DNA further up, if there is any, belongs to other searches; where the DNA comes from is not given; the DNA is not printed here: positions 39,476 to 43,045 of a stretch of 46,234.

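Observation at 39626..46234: Two tandem paralogous giant secreted proteins next to the pilin module: candidate novel adhesins or host-interaction factors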

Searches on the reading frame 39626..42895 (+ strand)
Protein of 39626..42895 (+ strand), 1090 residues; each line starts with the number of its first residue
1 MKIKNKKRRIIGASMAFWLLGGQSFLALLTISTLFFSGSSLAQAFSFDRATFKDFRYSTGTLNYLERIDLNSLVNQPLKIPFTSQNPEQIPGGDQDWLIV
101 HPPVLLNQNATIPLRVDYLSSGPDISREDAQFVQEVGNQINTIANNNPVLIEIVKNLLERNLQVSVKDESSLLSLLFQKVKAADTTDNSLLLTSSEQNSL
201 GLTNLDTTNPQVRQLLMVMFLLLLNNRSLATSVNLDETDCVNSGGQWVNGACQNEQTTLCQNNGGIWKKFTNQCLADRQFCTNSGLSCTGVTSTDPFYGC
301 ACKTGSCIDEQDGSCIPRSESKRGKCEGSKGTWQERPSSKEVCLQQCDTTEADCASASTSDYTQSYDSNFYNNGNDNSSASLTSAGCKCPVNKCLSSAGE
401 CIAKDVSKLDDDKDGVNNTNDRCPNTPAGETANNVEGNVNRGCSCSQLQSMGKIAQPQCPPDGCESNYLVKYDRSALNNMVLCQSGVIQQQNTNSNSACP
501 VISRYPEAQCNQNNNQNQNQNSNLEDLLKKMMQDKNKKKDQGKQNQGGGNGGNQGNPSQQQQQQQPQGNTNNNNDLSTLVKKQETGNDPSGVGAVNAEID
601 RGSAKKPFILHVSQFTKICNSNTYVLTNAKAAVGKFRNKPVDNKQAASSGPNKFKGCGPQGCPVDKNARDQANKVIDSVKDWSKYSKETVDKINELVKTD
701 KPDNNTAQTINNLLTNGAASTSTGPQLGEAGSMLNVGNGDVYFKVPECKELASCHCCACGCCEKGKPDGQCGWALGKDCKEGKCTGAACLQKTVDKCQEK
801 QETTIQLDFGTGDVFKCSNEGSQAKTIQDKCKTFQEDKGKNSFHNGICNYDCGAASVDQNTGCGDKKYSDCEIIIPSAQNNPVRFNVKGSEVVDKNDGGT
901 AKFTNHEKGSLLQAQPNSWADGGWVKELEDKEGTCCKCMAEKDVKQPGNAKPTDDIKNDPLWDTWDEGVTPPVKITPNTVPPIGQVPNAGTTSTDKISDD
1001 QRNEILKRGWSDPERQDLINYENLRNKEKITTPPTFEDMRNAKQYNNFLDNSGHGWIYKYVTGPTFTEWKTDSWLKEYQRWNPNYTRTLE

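Call 6: search_protein_families(library=pfam, proteins=[window:39626-42895:+], max_evalue=0.1)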
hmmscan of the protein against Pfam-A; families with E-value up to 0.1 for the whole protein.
window:39626-42895:+ (1090 aa): 2 families
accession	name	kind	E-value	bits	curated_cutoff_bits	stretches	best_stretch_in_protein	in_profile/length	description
PF02412.23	TSP_3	-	0.0076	16.4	25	1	409-427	14-32/36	Thrombospondin type 3 repeat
PF21252.2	Glyco_hydro_109_C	-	0.098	12.4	27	0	301-342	129-172/187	Glycosyl hydrolase 109, C-terminal domain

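Call 8: search_solved_structures(query=window:39626-42895:+, max_evalue=1)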
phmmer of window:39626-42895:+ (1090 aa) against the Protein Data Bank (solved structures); distinct sequences matched with E-value up to 1: 0.

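Call 11: find_encoding_contigs(protein=window:39626-42895:+, flank=10000)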
Protein window:39626-42895:+ (1090 aa): 1 contig read that carries it; 1 place shown.
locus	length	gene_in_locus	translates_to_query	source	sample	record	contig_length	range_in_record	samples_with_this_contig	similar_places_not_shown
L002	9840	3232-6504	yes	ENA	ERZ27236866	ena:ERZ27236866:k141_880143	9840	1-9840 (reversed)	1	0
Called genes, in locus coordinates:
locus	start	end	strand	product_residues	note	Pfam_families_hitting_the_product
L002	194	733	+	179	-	PF01797:Y1_Tnp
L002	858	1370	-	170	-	PF07963:N_methyl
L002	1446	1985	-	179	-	PF07963:N_methyl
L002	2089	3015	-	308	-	-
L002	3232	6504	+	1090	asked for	-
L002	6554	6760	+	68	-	-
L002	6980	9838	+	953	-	?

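Call 62: search_protein_families(library=ncbifam, proteins=[window:39626-42895:+], max_evalue=0.01)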
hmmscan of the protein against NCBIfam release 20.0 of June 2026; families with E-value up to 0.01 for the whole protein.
window:39626-42895:+ (1090 aa): 0 families

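Call 88: search_protein_families(library=phrogs, proteins=[window:39626-42895:+], max_evalue=0.01)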
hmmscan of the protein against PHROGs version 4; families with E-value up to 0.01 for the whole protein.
window:39626-42895:+ (1090 aa): 0 families

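Call 89: search_protein_families(library=padloc, proteins=[window:39626-42895:+], max_evalue=0.01)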
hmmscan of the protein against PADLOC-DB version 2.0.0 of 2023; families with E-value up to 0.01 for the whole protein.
window:39626-42895:+ (1090 aa): 0 families
